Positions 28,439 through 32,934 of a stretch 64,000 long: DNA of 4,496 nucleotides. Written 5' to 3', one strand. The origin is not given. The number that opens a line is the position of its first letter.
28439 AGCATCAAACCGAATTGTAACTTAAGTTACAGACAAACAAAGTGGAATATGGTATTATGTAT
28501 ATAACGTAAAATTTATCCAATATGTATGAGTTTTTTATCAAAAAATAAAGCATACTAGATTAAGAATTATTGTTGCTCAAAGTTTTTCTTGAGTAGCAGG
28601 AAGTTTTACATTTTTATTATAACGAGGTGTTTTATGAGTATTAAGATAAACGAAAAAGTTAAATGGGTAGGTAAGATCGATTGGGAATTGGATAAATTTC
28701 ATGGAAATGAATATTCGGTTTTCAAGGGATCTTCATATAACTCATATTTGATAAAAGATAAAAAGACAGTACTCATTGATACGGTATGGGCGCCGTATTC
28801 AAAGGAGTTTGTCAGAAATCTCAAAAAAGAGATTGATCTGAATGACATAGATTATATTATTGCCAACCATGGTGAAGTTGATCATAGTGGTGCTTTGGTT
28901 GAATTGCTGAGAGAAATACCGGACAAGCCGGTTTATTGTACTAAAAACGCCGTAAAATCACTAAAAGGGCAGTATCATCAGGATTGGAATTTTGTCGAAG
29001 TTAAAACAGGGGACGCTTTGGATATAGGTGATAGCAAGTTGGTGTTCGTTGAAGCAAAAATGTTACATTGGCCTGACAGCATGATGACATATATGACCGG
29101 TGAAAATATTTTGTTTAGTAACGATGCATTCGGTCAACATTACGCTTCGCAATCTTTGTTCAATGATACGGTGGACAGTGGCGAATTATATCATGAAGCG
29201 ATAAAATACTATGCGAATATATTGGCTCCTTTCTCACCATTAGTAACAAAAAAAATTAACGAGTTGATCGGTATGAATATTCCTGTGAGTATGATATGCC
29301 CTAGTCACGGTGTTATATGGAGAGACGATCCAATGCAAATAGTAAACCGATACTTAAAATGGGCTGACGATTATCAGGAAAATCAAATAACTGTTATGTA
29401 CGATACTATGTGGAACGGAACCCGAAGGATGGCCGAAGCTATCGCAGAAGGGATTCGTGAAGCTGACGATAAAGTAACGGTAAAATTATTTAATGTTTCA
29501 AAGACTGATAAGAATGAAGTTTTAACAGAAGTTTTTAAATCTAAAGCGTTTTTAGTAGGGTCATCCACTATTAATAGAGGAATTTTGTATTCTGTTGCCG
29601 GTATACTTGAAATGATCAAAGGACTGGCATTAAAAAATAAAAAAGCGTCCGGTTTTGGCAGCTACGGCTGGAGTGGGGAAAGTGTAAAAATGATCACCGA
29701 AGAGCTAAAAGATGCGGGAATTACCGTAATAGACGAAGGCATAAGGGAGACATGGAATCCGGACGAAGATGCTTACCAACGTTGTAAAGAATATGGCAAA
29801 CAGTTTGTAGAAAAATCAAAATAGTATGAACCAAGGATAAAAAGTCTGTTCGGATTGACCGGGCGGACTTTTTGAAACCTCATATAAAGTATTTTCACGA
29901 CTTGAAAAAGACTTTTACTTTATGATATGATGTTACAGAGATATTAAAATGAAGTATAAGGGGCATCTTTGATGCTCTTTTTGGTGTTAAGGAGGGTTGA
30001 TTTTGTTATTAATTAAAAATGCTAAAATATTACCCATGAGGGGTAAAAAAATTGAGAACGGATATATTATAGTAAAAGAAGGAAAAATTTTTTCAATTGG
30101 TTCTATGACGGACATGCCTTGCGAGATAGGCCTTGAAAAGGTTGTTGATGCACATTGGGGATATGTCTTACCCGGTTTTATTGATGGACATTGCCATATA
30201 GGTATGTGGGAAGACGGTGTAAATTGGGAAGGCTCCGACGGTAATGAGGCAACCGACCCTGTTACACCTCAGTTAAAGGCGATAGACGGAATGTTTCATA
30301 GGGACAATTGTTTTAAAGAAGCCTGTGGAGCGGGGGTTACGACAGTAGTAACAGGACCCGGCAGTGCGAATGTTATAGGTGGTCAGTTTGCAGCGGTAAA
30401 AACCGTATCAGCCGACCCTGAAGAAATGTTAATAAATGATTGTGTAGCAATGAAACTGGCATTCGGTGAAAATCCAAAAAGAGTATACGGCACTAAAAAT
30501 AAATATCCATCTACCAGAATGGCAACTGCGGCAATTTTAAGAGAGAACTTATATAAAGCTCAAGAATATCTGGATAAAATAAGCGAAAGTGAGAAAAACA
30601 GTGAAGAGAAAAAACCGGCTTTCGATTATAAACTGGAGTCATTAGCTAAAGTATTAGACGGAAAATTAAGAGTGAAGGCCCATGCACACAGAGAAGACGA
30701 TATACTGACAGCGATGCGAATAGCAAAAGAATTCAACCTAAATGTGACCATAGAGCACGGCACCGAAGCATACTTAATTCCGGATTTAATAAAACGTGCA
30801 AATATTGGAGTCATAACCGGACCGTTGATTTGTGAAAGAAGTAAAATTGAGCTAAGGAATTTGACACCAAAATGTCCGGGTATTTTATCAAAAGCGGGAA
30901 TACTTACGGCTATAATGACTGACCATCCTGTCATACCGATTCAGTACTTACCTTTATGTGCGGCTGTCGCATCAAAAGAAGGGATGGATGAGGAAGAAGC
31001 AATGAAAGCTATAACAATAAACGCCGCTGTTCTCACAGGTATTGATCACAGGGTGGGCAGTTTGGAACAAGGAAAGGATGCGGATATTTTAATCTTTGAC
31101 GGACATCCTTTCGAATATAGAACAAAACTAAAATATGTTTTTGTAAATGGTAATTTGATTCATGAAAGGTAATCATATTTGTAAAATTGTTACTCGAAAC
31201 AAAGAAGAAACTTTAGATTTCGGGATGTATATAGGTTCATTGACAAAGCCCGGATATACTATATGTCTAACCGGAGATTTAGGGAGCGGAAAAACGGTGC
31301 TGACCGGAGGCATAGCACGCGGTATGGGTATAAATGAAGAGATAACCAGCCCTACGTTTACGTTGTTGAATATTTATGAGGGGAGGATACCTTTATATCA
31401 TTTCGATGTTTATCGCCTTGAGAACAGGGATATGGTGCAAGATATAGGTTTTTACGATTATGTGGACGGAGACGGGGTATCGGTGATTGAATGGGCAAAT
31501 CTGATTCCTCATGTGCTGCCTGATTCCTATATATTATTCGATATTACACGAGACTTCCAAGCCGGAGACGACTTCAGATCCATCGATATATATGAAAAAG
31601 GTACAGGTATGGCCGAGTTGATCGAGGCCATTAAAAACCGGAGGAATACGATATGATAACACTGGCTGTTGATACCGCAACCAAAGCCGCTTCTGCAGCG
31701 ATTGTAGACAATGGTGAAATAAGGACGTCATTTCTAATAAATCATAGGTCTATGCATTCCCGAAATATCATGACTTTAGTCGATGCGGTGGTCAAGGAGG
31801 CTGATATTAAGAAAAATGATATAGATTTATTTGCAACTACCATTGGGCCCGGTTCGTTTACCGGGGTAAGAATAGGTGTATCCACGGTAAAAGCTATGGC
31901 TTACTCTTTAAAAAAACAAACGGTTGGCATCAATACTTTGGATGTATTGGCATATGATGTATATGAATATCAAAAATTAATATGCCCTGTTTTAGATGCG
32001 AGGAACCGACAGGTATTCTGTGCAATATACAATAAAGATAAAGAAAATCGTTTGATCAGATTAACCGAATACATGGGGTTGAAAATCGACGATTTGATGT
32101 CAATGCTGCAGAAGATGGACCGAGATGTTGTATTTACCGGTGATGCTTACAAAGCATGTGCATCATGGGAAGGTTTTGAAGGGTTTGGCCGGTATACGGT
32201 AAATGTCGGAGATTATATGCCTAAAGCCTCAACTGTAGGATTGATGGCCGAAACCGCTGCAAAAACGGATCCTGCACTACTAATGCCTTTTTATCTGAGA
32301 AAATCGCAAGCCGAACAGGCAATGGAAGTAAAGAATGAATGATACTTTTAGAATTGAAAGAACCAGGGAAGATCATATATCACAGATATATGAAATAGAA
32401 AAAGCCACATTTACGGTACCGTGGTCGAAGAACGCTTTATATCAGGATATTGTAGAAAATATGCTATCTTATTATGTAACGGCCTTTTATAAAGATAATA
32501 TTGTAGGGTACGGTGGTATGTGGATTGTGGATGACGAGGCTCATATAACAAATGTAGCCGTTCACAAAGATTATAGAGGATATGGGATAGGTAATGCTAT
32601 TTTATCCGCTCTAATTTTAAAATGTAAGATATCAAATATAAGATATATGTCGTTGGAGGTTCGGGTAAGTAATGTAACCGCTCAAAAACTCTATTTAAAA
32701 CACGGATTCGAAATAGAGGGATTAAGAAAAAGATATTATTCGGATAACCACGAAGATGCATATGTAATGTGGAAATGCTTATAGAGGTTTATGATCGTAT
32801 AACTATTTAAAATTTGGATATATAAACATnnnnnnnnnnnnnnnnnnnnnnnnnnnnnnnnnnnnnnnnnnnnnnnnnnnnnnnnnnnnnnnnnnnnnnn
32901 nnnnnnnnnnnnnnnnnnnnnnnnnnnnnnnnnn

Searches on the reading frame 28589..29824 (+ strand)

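Call 51: search_protein_families(library=pfam, proteins=[window:28589-29824:+], max_evalue=0.00001)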
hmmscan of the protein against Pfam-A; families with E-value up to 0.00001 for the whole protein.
window:28589-29824:+ (411 aa): 4 families
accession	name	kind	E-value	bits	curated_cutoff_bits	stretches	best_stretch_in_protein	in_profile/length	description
PF19583.5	ODP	-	2.7e-18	67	27.2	1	50-241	3-194/194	ODP family beta lactamase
PF00753.33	Lactamase_B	-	1.2e-15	58.4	22.7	1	49-183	5-153/196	Metallo-beta-lactamase superfamily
PF00258.30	Flavodoxin_1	-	7.1e-15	55.8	25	1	269-400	1-140/143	Flavodoxin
PF12706.13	Lactamase_B_2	-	9.2e-09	35.6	27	1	60-162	2-116/200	Beta-lactamase superfamily domain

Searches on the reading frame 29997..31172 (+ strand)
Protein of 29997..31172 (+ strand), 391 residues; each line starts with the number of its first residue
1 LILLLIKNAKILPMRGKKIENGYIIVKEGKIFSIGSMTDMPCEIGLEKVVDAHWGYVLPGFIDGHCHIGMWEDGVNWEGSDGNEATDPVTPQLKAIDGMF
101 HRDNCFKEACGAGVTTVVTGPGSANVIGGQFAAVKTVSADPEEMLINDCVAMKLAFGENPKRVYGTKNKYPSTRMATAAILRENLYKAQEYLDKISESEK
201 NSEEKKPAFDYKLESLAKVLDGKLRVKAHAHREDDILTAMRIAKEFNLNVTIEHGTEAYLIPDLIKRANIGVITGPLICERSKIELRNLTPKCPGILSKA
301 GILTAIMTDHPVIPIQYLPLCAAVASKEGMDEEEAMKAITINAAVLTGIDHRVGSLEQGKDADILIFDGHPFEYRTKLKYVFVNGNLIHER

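Call 51: search_protein_families(library=pfam, proteins=[window:29997-31172:+], max_evalue=0.00001)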
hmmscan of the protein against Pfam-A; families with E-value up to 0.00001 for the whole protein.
window:29997-31172:+ (391 aa): 2 families
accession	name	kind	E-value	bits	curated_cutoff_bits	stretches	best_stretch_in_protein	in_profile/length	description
PF01979.26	Amidohydro_1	-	8.1e-19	68.5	25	1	56-386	1-343/345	Amidohydrolase family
PF07969.17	Amidohydro_3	-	9.9e-15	55.4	29.7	1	298-388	363-471/472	Amidohydrolase family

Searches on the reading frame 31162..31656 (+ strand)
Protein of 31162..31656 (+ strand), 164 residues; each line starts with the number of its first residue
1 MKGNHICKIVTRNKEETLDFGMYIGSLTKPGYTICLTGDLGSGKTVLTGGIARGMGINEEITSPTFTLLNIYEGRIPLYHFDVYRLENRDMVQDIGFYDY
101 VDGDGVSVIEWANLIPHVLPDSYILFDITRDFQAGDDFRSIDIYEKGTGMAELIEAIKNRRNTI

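Call 51: search_protein_families(library=pfam, proteins=[window:31162-31656:+], max_evalue=0.00001)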
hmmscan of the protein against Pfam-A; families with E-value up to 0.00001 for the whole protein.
window:31162-31656:+ (164 aa): 1 family
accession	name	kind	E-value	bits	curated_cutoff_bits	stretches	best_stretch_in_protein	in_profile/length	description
PF02367.23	TsaE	-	6.7e-37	126.7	26.6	1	12-131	2-121/128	Threonylcarbamoyl adenosine biosynthesis protein TsaE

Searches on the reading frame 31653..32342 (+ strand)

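Call 51: search_protein_families(library=pfam, proteins=[window:31653-32342:+], max_evalue=0.00001)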
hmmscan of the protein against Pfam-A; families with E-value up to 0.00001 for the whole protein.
window:31653-32342:+ (229 aa): 1 family
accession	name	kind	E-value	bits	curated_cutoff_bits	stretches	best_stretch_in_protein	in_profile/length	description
PF00814.31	TsaD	-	3.4e-30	106.1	24.8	1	34-221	28-261/264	tRNA N6-adenosine threonylcarbamoyltransferase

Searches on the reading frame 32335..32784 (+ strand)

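Call 51: search_protein_families(library=pfam, proteins=[window:32335-32784:+], max_evalue=0.00001)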
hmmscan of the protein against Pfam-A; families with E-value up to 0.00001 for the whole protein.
window:32335-32784:+ (149 aa): 4 families
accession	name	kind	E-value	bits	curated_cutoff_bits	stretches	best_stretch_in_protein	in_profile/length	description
PF00583.31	Acetyltransf_1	-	7.3e-20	71.8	20.7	1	16-125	2-116/116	Acetyltransferase (GNAT) family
PF13508.13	Acetyltransf_7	-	6e-16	59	27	1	47-126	5-83/84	Acetyltransferase (GNAT) domain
PF13673.13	Acetyltransf_10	-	2.9e-15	56.8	23.6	1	24-126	11-108/128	Acetyltransferase (GNAT) domain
PF13420.13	Acetyltransf_4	-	2.8e-07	31.1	24.3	1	3-141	8-150/155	Acetyltransferase (GNAT) domain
